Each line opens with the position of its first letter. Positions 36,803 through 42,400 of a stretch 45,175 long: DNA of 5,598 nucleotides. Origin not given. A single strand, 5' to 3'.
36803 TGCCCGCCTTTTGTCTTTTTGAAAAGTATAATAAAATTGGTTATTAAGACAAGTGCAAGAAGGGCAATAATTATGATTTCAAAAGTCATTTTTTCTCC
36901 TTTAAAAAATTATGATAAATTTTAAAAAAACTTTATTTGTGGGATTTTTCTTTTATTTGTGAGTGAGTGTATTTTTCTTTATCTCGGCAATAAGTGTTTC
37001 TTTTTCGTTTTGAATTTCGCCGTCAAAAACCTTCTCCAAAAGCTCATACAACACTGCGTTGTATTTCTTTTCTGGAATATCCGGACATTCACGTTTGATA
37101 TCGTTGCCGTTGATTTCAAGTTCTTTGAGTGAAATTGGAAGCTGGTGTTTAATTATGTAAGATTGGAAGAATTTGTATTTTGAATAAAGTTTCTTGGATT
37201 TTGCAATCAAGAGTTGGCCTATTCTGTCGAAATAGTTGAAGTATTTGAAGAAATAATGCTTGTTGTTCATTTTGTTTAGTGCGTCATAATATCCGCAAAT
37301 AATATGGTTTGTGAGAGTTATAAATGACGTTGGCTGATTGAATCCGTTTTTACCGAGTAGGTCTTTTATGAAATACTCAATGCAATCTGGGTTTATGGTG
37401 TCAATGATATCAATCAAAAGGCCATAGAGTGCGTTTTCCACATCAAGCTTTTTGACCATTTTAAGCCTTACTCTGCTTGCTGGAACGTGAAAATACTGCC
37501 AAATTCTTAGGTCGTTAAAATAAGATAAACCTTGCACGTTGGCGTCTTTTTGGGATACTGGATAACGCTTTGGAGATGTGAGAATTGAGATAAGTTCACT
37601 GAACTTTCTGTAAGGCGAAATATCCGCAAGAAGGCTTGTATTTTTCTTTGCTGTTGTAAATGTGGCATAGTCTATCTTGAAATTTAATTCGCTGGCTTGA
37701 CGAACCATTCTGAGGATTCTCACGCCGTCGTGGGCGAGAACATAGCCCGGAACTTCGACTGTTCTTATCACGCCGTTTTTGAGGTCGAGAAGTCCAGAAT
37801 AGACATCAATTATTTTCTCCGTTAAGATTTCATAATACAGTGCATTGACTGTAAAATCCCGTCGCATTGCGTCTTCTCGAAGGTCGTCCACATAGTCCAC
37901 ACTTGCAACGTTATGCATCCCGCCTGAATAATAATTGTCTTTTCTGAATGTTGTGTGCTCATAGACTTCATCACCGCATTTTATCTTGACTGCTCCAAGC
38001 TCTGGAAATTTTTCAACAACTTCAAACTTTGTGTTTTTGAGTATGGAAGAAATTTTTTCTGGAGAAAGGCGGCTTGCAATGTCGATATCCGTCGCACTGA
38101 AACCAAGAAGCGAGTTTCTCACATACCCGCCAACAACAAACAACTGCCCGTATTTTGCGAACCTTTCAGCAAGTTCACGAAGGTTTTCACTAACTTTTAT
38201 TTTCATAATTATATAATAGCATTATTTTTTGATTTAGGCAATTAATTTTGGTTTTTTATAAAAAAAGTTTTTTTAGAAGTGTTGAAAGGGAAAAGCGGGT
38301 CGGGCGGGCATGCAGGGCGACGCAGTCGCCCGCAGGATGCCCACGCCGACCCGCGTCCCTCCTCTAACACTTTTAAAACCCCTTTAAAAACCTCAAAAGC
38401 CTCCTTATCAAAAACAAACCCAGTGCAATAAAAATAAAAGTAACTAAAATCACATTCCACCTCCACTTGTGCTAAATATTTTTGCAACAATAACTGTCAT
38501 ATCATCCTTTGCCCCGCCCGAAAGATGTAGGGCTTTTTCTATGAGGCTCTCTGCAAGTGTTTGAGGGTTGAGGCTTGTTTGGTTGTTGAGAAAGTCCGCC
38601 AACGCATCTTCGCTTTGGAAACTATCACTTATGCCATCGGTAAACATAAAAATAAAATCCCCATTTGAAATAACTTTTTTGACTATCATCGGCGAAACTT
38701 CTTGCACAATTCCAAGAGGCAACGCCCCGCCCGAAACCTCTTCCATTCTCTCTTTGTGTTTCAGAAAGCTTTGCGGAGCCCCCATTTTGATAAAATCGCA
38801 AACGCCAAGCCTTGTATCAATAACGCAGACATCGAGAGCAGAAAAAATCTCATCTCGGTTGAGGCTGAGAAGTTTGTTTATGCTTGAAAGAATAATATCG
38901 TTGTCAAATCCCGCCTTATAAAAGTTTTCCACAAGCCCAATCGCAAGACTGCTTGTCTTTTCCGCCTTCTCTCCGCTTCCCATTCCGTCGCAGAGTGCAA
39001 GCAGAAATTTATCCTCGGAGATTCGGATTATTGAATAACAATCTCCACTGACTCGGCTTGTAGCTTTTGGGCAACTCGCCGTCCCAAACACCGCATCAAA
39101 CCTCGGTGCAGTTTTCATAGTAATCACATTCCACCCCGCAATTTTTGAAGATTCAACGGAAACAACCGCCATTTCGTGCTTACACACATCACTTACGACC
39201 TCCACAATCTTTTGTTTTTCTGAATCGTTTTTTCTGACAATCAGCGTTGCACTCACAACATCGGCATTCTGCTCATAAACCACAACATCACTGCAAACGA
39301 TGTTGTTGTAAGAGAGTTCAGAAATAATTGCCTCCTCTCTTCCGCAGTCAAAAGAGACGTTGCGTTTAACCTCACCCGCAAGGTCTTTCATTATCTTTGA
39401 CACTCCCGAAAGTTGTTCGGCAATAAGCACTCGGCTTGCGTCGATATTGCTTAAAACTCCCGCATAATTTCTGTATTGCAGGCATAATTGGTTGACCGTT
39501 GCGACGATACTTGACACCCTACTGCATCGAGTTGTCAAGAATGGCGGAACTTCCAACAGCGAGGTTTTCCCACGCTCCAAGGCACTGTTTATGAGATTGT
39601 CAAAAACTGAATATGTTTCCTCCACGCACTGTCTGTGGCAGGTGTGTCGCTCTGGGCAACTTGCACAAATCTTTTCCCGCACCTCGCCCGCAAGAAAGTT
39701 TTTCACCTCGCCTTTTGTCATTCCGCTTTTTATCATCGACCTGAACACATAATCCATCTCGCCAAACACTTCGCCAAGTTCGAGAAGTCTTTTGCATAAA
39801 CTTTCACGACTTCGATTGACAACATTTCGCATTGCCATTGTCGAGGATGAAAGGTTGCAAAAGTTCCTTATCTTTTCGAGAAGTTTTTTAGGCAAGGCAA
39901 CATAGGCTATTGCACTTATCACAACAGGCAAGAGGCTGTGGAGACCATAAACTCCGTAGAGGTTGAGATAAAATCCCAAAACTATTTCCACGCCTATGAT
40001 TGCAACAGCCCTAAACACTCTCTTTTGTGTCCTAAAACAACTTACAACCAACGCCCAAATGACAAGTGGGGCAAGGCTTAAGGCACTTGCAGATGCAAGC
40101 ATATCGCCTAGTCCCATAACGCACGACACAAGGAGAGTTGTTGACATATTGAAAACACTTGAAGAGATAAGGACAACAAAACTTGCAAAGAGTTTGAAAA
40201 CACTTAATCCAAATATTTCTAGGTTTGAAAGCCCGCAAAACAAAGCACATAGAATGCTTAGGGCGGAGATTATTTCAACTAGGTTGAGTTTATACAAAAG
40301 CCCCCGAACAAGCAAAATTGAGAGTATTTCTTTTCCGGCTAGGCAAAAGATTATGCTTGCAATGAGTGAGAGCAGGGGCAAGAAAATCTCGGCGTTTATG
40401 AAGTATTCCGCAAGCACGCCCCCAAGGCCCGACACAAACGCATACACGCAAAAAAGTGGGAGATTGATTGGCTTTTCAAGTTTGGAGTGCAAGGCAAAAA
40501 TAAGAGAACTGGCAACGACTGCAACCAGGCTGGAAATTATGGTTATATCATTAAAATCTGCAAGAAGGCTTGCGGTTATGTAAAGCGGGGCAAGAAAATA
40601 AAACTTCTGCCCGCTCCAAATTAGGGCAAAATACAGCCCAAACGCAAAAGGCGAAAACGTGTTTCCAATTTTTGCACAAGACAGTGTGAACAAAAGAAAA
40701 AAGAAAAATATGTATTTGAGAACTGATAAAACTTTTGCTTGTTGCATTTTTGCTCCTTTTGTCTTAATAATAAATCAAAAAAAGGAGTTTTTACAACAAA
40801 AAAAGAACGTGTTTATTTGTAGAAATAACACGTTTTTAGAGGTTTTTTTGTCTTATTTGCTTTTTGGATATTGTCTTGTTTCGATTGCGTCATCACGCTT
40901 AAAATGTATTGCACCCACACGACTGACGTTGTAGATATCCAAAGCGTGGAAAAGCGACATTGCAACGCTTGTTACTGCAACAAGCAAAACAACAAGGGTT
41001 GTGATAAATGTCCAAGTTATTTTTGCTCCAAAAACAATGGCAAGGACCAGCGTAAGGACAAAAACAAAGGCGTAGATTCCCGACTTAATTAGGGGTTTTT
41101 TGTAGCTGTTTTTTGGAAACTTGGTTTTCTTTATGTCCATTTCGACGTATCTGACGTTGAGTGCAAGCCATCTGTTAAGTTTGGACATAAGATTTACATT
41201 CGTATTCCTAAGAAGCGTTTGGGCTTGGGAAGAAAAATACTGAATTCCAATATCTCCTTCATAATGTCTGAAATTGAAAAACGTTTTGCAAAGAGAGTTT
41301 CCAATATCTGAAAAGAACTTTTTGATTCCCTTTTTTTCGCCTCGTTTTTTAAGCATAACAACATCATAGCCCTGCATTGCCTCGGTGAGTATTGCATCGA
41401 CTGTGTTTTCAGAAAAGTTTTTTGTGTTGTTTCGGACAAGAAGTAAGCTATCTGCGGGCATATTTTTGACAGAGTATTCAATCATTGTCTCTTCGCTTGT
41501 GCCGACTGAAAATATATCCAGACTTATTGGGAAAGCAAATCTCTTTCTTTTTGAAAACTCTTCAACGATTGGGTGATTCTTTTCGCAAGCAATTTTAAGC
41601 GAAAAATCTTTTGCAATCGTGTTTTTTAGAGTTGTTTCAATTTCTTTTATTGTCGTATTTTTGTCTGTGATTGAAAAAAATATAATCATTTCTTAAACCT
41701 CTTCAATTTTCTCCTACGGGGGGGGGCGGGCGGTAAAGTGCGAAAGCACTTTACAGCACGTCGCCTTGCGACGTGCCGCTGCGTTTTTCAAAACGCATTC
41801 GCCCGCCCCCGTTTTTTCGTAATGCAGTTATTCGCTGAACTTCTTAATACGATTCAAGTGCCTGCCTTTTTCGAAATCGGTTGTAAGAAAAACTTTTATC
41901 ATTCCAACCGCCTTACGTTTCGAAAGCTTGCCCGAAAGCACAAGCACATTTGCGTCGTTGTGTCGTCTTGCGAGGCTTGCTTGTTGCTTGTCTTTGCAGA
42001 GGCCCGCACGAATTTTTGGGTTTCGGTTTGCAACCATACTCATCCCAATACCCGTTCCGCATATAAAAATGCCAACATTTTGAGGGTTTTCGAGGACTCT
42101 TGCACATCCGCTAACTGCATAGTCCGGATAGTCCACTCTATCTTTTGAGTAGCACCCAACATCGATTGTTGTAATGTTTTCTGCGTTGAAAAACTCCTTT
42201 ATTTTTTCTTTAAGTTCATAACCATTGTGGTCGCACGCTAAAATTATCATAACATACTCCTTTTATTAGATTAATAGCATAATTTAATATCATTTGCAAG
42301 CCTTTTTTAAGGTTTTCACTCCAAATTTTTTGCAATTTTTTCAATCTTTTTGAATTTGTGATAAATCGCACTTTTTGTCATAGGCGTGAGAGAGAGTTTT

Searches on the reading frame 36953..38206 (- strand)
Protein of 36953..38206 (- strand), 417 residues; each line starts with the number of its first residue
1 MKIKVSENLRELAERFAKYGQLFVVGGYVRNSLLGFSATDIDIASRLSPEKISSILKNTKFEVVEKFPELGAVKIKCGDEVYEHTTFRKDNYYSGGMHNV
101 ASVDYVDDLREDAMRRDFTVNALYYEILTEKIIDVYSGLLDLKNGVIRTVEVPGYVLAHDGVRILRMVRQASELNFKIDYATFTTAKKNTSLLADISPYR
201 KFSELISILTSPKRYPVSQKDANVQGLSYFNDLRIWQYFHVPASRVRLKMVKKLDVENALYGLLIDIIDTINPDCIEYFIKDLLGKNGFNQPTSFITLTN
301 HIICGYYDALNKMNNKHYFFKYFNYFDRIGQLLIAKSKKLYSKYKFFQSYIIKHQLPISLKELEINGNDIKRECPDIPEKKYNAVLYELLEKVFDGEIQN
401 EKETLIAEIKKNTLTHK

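Call 25: search_protein_families(library=pfam, proteins=[window:36953-38206:-])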
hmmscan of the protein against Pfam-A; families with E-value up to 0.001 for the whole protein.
window:36953-38206:- (417 aa): 3 families
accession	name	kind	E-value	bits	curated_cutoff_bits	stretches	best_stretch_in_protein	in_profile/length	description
PF01743.26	PolyA_pol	-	4.4e-32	111.5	23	1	22-148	1-126/126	Poly A polymerase head domain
PF13735.12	tRNA_NucTran2_2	-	4e-06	27.3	27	1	346-407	88-147/149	tRNA nucleotidyltransferase domain 2 putative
PF12627.12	PolyA_pol_RNAbd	-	1.6e-05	25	22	1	175-213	1-39/64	Probable RNA and SrmB- binding site of polymerase A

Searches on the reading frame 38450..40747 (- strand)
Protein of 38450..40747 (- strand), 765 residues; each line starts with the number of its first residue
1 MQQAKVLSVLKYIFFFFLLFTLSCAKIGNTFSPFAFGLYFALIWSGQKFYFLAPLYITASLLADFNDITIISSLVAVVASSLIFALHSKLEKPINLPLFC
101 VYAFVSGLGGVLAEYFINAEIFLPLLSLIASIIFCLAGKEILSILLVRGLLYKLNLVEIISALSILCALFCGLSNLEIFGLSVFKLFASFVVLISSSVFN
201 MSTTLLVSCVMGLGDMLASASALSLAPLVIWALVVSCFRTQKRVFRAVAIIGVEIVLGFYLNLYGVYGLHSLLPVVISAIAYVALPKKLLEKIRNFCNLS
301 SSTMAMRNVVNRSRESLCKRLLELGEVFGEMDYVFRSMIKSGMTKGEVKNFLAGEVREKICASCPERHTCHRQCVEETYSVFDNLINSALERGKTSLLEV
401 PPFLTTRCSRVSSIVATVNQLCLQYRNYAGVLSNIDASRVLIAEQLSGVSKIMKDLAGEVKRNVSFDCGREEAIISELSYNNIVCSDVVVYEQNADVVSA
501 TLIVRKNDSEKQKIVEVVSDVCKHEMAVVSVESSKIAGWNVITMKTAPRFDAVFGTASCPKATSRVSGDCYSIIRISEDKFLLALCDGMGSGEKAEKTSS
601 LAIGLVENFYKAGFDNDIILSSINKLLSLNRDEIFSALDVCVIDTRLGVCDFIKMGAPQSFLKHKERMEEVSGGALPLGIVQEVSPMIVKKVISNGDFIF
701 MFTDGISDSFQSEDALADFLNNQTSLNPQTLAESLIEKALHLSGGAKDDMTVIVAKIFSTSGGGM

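Call 26: search_protein_families(library=pfam, proteins=[window:38450-40747:-], max_evalue=0.01)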
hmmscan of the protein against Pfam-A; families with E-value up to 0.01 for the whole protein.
window:38450-40747:- (765 aa): 3 families
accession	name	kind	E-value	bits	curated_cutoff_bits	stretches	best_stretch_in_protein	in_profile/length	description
PF19732.4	SpoIIE_N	-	5.4e-40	138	27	1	4-561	33-600/605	Stage II sporulation protein E N-terminal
PF07228.17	SpoIIE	-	4e-27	95.8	25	1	578-757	2-191/192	Stage II sporulation protein E (SpoIIE)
PF13672.11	PP2C_2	-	6.4e-06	26.3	24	0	691-735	158-204/209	Protein phosphatase 2C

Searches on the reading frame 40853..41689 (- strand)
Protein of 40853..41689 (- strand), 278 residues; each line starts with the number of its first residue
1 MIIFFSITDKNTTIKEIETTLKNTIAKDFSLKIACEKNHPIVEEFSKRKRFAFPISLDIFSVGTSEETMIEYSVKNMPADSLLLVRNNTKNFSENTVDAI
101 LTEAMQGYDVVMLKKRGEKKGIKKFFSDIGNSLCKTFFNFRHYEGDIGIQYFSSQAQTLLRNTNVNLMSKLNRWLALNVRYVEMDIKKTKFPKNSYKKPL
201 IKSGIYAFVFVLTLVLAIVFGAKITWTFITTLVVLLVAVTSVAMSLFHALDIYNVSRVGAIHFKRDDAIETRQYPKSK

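Call 26: search_protein_families(library=pfam, proteins=[window:40853-41689:-], max_evalue=0.01)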
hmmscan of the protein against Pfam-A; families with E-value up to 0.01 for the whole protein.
window:40853-41689:- (278 aa): 1 family
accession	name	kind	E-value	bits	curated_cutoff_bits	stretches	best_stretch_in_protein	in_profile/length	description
PF06699.16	PIG-F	-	0.001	19.7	24.2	1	151-260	9-126/183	GPI biosynthesis protein family Pig-F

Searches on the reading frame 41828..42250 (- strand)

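Call 26: search_protein_families(library=pfam, proteins=[window:41828-42250:-], max_evalue=0.01)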
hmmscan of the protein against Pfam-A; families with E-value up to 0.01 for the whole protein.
window:41828-42250:- (140 aa): 1 family
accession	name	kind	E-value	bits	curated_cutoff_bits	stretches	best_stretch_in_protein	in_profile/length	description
PF02502.23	LacAB_rpiB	-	2.5e-48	164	24.7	1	2-137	1-137/138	Ribose/Galactose Isomerase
